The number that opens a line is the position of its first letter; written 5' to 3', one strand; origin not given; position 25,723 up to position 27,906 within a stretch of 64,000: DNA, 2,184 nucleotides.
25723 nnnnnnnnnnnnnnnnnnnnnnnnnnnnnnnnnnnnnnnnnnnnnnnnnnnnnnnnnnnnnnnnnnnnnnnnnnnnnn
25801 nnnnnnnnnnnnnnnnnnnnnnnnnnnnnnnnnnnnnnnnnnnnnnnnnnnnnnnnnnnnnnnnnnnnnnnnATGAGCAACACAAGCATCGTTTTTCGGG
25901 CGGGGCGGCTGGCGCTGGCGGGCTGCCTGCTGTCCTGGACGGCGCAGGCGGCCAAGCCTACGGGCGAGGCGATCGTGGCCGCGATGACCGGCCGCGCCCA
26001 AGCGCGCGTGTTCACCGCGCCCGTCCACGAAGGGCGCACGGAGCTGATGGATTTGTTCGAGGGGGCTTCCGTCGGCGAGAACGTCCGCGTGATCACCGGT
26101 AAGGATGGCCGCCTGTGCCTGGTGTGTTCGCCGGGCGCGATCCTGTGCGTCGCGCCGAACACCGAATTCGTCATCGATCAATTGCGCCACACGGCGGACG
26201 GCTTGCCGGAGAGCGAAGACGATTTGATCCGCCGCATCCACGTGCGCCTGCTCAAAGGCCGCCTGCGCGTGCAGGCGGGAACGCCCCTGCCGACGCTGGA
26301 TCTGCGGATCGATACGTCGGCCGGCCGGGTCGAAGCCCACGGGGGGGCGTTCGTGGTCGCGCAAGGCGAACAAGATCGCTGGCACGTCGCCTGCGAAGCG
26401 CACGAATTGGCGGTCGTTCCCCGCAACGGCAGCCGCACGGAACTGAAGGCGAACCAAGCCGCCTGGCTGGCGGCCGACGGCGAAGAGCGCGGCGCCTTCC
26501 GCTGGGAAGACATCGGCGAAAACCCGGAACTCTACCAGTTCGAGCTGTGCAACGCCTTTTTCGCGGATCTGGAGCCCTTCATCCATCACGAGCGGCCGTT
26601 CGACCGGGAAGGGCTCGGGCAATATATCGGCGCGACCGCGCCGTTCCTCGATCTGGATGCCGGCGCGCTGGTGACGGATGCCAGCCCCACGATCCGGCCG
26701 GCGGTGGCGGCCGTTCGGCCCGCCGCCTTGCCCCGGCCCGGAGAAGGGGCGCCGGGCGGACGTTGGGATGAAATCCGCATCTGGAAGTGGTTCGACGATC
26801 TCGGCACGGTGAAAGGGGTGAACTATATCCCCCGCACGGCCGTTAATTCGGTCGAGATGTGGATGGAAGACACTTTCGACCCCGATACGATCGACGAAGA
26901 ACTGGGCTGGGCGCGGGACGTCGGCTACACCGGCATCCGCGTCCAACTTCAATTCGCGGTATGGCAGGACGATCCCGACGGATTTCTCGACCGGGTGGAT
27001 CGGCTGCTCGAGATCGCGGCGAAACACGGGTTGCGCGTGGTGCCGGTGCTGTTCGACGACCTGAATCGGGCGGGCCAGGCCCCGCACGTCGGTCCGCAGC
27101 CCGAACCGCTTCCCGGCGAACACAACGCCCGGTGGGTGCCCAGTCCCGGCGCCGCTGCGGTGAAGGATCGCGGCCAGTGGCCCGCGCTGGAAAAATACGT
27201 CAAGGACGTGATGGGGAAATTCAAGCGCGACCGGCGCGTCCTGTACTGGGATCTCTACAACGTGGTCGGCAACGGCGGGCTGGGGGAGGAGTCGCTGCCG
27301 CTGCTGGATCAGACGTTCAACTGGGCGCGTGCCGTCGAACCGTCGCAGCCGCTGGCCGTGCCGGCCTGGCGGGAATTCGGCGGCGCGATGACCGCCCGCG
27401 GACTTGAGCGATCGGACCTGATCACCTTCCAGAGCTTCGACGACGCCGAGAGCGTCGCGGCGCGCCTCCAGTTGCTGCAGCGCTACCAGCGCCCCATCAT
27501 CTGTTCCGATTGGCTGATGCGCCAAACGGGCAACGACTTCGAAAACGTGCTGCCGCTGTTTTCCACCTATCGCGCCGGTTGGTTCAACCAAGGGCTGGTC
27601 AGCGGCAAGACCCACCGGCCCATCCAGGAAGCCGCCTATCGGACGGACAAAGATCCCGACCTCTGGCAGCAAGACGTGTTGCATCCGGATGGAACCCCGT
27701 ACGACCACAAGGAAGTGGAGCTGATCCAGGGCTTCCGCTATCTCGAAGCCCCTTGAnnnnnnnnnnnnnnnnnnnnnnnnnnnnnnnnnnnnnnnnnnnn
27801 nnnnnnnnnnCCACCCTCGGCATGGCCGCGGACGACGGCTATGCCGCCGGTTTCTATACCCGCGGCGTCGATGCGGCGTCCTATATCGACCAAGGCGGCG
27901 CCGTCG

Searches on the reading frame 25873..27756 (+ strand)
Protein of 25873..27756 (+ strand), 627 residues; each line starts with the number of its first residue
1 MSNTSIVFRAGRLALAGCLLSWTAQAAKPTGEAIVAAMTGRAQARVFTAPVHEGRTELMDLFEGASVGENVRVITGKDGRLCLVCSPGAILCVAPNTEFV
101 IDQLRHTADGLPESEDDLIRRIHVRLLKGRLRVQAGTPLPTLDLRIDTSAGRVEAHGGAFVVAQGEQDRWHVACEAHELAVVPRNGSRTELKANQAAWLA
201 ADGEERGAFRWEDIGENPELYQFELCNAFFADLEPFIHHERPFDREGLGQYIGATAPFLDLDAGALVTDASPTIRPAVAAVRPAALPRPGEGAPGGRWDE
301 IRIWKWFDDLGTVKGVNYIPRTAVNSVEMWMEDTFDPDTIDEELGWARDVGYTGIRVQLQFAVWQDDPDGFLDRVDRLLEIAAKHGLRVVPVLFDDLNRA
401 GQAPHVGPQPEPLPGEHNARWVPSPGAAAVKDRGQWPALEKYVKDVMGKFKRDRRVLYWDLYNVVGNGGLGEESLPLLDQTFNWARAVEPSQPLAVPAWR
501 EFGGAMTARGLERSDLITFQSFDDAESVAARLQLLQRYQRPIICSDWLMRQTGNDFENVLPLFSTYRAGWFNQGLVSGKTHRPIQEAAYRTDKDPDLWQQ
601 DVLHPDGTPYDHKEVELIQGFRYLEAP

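Call 52: search_protein_families(library=pfam, proteins=[window:25873-27756:+], max_evalue=0.001)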
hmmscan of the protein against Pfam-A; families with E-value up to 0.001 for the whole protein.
window:25873-27756:+ (627 aa): 1 family
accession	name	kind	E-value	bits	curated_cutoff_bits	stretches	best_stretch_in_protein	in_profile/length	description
PF04773.18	FecR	-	5.3e-05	24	24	1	73-172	3-89/97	FecR protein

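Call 63: search_protein_families(library=ncbifam, proteins=[window:25873-27756:+], max_evalue=0.001)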
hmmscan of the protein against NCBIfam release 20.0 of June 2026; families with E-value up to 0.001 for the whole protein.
window:25873-27756:+ (627 aa): 0 families
